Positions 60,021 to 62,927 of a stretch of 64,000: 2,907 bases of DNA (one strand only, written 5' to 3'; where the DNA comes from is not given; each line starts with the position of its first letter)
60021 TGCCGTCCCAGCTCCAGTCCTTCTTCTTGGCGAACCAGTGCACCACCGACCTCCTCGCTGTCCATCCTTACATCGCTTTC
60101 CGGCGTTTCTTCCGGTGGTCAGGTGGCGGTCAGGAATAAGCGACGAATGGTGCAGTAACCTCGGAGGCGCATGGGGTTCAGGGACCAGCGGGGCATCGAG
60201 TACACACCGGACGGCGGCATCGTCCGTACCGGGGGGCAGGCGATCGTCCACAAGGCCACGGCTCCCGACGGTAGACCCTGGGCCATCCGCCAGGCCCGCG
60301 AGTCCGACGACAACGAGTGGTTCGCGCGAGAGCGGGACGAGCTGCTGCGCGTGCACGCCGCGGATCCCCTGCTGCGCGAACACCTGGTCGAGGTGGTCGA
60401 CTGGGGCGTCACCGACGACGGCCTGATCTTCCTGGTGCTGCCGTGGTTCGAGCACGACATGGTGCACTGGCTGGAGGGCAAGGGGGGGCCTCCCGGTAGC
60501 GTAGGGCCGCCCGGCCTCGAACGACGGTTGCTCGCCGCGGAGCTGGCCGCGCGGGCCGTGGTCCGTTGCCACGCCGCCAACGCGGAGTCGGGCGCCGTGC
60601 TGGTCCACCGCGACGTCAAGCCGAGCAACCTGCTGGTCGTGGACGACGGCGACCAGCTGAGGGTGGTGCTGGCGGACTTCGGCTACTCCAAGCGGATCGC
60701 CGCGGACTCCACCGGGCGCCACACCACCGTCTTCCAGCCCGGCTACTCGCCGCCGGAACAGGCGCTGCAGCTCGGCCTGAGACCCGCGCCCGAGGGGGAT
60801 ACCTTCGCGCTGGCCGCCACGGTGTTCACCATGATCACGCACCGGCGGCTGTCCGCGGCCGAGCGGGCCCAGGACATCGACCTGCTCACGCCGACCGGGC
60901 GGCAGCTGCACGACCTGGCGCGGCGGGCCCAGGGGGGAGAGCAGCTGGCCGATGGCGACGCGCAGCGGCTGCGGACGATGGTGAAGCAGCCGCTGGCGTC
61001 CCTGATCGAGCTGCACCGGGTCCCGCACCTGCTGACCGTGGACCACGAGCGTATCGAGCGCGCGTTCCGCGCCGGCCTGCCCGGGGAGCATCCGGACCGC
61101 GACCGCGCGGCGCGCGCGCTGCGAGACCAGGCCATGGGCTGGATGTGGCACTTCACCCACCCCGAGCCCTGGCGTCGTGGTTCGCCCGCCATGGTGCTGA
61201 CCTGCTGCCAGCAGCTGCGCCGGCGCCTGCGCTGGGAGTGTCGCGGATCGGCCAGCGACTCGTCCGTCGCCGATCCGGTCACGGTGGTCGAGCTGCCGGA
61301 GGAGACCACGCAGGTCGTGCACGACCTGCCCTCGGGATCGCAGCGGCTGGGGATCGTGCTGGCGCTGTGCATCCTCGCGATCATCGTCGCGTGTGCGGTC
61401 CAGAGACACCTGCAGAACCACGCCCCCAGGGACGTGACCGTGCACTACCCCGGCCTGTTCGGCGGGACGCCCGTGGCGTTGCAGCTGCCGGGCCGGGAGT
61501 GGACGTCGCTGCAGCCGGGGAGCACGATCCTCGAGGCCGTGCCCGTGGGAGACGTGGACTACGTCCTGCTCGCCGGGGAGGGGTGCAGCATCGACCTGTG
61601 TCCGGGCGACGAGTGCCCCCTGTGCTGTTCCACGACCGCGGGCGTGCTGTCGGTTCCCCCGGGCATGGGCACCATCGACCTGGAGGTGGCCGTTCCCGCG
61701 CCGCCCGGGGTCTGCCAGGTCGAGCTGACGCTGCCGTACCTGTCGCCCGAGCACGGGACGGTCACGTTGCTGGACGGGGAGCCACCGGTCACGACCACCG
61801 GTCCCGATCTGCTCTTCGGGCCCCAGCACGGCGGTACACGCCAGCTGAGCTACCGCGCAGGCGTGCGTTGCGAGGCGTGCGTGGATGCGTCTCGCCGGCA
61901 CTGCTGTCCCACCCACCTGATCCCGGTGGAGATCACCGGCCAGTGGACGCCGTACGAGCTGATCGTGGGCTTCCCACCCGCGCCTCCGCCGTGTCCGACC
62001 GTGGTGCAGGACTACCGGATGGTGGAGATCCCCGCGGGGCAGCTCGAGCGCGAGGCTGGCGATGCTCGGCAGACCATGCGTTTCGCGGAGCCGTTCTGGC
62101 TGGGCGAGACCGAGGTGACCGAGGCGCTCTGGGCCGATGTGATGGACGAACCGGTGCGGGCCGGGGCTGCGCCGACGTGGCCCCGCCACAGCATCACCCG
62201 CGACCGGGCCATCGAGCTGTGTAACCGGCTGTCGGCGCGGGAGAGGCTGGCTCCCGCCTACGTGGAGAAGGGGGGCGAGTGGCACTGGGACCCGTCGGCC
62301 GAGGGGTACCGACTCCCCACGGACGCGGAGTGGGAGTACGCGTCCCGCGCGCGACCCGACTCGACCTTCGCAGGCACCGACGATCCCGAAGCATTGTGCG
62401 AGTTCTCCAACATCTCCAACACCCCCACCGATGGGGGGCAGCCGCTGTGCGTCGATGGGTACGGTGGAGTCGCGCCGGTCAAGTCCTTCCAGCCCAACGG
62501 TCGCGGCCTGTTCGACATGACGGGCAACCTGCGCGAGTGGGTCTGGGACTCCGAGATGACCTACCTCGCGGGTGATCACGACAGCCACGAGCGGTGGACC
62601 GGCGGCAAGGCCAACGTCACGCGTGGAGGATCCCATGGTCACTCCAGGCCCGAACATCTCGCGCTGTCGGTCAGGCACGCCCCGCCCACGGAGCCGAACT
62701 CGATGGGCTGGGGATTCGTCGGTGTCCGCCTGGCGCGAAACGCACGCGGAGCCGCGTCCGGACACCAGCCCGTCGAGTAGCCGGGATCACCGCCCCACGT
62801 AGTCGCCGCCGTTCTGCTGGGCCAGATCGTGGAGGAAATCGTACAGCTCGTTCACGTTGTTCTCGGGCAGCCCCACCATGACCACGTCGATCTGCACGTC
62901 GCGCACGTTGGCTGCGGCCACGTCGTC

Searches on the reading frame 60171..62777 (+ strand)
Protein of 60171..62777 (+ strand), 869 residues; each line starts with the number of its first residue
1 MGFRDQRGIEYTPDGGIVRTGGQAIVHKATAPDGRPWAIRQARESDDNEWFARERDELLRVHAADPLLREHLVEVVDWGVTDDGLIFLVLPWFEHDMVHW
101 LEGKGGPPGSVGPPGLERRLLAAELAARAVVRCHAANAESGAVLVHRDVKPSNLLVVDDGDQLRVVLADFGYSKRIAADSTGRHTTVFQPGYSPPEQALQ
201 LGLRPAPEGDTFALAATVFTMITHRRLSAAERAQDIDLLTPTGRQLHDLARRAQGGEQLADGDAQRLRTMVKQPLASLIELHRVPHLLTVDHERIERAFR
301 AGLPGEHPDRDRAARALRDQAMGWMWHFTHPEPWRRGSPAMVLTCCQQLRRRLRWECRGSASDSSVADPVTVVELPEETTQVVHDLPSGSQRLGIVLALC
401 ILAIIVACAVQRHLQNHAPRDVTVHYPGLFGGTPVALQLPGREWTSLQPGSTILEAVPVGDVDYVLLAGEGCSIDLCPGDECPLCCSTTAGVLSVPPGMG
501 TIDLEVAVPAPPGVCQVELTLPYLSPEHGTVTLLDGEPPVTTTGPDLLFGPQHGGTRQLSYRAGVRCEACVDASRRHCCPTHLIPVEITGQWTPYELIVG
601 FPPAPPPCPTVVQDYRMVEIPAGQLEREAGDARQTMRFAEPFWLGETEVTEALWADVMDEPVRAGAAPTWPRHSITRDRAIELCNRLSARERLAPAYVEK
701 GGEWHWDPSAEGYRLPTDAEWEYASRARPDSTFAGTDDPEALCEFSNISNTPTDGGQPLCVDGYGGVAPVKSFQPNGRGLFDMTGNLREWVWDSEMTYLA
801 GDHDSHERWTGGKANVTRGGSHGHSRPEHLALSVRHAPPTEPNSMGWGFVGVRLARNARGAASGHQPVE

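Call 108: search_solved_structures(query=window:60171-62777:+, max_evalue=0.001)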
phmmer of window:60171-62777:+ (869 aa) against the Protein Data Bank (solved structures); distinct sequences matched with E-value up to 0.001: 96 (the best 60 are shown).
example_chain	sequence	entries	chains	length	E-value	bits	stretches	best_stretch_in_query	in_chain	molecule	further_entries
2y3c_A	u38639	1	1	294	4.4e-13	51.4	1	641-826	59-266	TREPONEMA DENTICOLA VARIABLE PROTEIN 1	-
5aoh_A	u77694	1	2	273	1.5e-09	39.7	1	705-793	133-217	Spore coat protein CotH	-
7naa_A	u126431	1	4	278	2.4e-09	39.1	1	38-223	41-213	Non-specific serine/threonine protein kinase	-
2q17_A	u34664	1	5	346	1.6e-08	36.3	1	711-855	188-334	formylglycine generating enzyme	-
6muj_A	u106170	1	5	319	1.7e-08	36.3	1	711-855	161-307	Formylglycine-generating enzyme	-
2aft_X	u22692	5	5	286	2.8e-08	35.5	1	711-827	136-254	Sulfatase modifying factor 1 | Sulfatase-modifying factor 1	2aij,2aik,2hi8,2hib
2afy_X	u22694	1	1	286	3e-08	35.4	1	711-827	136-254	Sulfatase modifying factor 1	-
2aii_X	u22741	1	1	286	3.3e-08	35.3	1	711-826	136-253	Sulfatase modifying factor 1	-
1y1e_X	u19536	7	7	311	4.4e-08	34.9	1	711-863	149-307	C-alpha-formyglycine-generating enzyme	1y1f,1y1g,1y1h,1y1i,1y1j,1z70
31dc_A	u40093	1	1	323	5.7e-08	34.5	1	711-865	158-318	Formylglycine-generating enzyme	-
5ssy_A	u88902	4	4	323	6.8e-08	34.2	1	711-865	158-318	Formylglycine-generating enzyme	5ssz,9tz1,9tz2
5ssx_A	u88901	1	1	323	6.8e-08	34.2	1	711-865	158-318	Formylglycine-generating enzyme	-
8aru_A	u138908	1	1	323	6.9e-08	34.2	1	711-865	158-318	Formylglycine-generating enzyme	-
5hha_A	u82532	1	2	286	1.3e-07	33.3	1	702-856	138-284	PvdO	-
6s07_A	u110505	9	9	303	1.8e-07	32.8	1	711-821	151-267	Formylglycine-generating enzyme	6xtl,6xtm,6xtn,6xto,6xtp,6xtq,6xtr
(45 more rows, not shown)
